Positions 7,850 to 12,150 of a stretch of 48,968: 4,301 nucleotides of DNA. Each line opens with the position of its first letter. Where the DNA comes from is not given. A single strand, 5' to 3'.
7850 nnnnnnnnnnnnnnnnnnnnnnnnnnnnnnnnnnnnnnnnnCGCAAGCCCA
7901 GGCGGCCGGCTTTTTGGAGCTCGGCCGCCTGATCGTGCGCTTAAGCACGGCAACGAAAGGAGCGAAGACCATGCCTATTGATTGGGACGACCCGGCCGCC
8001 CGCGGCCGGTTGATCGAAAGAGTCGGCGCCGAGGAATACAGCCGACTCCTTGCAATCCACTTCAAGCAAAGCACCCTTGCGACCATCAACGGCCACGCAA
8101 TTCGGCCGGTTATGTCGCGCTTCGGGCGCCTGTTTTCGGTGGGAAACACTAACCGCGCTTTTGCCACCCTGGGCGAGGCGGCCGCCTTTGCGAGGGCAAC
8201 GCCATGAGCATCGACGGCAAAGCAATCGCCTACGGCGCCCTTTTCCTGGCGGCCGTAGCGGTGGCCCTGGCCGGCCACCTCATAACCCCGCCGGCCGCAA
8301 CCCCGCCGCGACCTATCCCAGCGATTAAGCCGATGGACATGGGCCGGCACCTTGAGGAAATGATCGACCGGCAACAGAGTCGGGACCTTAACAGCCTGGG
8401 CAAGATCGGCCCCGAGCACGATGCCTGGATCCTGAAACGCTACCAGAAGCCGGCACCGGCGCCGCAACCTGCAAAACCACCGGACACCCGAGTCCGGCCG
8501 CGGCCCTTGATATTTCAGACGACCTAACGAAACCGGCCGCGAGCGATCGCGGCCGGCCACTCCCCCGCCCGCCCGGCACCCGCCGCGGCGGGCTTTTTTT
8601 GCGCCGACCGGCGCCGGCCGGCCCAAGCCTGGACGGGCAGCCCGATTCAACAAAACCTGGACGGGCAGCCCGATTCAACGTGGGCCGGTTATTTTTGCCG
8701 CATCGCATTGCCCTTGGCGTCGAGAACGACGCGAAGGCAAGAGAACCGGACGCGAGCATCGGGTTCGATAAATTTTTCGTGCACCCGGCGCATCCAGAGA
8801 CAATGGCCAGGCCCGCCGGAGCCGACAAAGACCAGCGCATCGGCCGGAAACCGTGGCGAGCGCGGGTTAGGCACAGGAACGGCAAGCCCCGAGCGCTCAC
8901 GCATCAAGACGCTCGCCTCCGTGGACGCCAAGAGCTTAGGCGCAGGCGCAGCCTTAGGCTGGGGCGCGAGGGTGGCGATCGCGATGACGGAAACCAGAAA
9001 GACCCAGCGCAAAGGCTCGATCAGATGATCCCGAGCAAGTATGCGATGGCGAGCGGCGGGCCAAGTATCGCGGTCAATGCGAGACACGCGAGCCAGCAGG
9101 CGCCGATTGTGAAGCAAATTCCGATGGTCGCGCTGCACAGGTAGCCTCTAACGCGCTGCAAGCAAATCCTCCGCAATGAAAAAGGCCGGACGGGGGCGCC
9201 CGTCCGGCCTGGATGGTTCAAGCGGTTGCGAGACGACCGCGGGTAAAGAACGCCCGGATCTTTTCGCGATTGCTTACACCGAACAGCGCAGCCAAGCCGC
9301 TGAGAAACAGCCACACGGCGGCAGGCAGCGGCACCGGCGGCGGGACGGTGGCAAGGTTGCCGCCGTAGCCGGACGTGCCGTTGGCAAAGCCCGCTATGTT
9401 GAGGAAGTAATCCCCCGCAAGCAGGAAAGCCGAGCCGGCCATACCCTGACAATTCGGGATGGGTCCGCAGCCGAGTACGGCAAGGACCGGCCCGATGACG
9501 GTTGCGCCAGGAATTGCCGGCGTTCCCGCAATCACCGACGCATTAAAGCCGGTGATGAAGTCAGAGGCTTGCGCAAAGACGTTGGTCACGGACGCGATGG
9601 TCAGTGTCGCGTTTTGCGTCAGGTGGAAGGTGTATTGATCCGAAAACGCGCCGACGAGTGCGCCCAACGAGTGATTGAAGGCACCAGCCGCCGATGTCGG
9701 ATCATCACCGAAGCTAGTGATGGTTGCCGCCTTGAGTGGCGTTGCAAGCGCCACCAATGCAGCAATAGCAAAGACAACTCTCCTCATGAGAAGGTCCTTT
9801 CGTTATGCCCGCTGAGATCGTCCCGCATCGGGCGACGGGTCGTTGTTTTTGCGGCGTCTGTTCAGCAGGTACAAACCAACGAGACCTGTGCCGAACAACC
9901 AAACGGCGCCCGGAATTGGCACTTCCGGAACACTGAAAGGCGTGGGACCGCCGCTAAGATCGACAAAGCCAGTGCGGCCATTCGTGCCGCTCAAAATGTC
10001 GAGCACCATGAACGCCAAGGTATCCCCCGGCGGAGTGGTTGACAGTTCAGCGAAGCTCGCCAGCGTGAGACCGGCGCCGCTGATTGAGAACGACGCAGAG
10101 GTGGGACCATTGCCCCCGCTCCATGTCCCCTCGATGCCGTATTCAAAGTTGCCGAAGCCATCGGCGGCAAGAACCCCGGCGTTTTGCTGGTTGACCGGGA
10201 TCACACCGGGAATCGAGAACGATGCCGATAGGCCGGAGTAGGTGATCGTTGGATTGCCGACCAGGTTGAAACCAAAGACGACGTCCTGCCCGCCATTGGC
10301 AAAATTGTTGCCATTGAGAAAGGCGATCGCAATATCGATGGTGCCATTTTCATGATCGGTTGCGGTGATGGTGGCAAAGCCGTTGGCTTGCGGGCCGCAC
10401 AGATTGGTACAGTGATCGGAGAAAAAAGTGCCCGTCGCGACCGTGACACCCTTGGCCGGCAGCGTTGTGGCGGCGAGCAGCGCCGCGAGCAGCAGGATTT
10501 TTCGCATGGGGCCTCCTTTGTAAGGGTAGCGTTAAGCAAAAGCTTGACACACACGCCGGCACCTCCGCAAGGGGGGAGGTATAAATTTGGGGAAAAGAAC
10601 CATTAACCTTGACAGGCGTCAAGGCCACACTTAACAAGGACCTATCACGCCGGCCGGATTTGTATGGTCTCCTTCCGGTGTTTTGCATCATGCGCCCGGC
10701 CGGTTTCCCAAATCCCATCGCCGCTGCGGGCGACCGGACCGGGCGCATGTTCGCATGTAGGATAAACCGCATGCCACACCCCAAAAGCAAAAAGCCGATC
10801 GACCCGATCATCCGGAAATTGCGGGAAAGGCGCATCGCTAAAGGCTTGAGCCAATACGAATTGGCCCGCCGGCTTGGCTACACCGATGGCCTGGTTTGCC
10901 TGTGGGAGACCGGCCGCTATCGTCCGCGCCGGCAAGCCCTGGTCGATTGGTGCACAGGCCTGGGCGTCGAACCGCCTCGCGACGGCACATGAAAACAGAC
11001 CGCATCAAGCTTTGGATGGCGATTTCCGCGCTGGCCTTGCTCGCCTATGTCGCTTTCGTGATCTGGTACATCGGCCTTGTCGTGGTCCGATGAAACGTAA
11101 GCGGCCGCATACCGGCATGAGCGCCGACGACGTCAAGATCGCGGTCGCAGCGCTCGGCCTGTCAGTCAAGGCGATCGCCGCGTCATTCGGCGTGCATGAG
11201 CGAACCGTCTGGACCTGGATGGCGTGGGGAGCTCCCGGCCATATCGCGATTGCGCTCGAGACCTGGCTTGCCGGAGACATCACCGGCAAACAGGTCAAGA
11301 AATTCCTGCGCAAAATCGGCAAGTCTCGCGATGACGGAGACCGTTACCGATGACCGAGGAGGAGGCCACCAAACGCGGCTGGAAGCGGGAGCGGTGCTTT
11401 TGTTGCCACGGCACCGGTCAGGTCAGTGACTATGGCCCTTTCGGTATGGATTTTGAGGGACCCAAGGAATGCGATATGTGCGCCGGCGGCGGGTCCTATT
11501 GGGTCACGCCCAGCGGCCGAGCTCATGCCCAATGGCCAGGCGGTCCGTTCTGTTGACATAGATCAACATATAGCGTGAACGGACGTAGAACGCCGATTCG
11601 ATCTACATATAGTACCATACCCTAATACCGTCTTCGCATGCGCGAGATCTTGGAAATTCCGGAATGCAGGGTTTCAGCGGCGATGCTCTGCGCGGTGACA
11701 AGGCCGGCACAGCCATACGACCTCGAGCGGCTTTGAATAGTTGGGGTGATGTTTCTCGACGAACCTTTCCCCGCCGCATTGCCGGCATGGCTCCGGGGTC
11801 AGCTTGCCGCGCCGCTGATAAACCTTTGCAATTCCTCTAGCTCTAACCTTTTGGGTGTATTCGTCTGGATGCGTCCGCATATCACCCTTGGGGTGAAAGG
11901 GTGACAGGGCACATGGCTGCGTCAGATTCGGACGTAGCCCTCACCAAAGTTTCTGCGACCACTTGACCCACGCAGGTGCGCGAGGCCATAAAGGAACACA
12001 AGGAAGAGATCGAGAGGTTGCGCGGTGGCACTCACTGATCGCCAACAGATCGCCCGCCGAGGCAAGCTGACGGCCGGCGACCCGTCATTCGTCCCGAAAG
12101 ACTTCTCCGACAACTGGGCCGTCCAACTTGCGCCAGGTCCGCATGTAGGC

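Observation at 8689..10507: Moron island: two exosortase-type (PEP-CTERM / VPLPA-CTERM) secreted proteins plus a third secreted protein in a phage genome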

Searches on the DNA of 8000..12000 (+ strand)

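Call 8: search_dna_similar(query=window:8000-12000:+, collection=phages, mode=near)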
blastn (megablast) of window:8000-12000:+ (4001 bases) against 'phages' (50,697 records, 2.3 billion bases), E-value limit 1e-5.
No match.

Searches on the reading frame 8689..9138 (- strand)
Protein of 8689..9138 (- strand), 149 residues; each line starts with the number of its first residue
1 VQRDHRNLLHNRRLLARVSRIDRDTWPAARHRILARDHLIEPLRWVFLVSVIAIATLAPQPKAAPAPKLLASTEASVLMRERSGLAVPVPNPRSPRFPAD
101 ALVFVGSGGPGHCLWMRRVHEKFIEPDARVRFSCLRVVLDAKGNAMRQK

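Call 3: search_protein_families(library=ncbifam, proteins=[window:8689-9138:-], max_evalue=10)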
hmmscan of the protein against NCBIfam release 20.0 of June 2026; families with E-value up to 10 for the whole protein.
window:8689-9138:- (149 aa): 0 families

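Call 4: search_protein_families(library=pfam, proteins=[window:8689-9138:-], max_evalue=10)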
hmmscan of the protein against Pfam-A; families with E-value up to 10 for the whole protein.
window:8689-9138:- (149 aa): 0 families

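Call 40: find_homologous_proteins(query=window:8689-9138:-, max_evalue=0.01)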
Query window:8689-9138:- (149 aa): 1 proteins with E <= 0.01 among 78 candidates.
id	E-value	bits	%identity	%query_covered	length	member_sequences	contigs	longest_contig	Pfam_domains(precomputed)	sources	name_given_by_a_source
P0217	1.8e-63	231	100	72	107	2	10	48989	-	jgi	jgi:hypothetical protein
